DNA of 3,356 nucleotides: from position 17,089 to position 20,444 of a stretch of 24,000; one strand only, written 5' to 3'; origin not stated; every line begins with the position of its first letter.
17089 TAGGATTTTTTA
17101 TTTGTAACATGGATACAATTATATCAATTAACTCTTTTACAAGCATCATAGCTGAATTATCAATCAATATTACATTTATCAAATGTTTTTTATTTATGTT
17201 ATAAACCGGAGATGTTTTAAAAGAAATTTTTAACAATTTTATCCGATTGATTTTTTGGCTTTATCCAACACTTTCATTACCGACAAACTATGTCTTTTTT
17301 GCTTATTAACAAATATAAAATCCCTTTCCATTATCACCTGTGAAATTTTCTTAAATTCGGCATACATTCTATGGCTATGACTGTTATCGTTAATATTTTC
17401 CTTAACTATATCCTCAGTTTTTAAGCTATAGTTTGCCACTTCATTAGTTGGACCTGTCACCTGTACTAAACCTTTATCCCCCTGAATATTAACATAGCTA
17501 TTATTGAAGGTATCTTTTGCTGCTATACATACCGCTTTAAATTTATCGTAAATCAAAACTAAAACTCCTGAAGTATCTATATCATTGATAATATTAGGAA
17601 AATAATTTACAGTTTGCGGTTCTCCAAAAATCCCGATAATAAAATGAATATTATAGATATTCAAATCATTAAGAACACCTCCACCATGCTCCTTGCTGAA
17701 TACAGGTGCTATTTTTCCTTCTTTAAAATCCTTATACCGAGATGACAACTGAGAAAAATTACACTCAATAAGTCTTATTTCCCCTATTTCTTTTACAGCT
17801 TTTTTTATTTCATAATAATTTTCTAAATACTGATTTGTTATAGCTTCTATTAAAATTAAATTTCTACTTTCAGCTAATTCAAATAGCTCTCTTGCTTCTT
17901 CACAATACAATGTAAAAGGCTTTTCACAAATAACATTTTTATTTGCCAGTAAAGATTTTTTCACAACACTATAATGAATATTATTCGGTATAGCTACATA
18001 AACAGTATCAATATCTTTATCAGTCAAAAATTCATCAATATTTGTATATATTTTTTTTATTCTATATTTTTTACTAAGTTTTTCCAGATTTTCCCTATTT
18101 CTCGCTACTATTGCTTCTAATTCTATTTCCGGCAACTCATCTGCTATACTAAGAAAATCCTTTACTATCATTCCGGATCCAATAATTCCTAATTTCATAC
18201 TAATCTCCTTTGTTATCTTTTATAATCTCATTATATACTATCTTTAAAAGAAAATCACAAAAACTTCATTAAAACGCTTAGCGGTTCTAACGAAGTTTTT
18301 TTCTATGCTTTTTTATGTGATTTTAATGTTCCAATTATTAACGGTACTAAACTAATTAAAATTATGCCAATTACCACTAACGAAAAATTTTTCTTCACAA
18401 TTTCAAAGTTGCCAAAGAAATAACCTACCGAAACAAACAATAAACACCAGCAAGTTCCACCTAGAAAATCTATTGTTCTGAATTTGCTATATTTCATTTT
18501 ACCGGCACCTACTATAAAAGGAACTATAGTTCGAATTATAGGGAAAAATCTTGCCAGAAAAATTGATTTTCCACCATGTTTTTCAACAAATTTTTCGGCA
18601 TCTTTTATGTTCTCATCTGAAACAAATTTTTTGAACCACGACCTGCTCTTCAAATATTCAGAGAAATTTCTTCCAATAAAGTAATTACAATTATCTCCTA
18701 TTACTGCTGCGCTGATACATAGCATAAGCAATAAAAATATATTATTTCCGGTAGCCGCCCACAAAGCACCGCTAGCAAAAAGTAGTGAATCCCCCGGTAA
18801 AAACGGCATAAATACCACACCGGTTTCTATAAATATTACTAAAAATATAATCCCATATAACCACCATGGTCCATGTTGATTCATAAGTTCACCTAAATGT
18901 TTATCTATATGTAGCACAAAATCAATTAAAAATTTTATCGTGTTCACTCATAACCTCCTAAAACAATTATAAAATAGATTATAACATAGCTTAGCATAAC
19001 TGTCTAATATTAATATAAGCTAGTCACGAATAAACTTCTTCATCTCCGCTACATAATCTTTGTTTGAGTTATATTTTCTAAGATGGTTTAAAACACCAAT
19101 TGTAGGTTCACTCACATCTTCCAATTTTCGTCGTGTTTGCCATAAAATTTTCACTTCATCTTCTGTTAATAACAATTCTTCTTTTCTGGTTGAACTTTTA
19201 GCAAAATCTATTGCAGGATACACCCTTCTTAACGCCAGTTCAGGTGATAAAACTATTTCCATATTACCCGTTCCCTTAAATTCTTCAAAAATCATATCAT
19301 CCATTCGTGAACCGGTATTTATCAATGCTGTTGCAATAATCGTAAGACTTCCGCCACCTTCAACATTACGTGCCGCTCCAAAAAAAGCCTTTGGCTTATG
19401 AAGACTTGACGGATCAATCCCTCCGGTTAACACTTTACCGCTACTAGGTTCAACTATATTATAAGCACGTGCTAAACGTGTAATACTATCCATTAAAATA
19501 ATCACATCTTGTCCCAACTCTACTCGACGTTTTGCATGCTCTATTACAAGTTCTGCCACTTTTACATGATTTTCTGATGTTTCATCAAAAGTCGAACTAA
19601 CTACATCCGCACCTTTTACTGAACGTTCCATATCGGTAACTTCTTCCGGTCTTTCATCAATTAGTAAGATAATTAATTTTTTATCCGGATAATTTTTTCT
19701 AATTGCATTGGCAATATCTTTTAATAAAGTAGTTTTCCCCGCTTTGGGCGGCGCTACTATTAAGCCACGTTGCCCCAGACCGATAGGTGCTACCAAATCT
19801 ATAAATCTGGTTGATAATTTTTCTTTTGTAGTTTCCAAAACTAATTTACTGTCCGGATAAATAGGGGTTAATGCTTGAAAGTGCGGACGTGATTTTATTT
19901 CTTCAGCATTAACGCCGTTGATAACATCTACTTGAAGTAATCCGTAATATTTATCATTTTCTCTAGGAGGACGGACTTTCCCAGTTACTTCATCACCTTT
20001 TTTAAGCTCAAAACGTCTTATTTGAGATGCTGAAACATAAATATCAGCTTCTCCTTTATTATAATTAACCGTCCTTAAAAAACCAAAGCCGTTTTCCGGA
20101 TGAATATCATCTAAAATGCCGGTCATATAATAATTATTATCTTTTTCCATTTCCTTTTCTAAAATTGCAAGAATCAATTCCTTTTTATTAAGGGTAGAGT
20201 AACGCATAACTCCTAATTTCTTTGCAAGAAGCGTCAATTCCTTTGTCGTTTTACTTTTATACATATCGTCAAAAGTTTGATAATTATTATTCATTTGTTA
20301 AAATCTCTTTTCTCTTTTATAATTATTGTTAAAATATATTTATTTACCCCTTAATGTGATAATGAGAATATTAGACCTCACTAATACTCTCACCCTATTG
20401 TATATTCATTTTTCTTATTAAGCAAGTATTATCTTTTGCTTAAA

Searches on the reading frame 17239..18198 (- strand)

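Call 12: search_protein_families(library=pfam, proteins=[window:17239-18198:-], max_evalue=0.00001)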
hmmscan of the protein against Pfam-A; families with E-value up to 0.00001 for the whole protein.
window:17239-18198:- (319 aa): 2 families
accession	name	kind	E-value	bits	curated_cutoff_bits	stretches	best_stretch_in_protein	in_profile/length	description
PF01408.29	GFO_IDH_MocA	-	1.4e-26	94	24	1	2-117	2-117/120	Oxidoreductase family, NAD-binding Rossmann fold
PF22725.1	GFO_IDH_MocA_C3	-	1.4e-07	32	27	1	136-243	11-121/124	GFO/IDH/MocA C-terminal domain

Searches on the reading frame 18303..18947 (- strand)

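Call 12: search_protein_families(library=pfam, proteins=[window:18303-18947:-], max_evalue=0.00001)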
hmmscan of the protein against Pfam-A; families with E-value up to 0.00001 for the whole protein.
window:18303-18947:- (214 aa): 1 family
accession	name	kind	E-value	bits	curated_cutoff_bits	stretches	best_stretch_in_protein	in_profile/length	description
PF09335.16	VTT_dom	-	4.4e-23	82.5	33.9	1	50-176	1-122/123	VTT domain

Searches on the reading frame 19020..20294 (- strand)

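Call 12: search_protein_families(library=pfam, proteins=[window:19020-20294:-], max_evalue=0.00001)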
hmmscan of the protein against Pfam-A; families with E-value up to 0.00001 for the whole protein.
window:19020-20294:- (424 aa): 3 families
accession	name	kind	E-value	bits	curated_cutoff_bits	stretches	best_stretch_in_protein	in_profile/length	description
PF07497.18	Rho_RNA_bind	-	1.4e-27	95.7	27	1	58-130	2-72/73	Rho termination factor, RNA-binding domain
PF00006.31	ATP-synt_ab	-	8.1e-27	94.7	29.5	1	163-368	3-212/213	ATP synthase alpha/beta family, nucleotide-binding domain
PF07498.18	Rho_N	-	7.2e-10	39.1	24.9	1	13-52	3-42/43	Rho termination factor, N-terminal domain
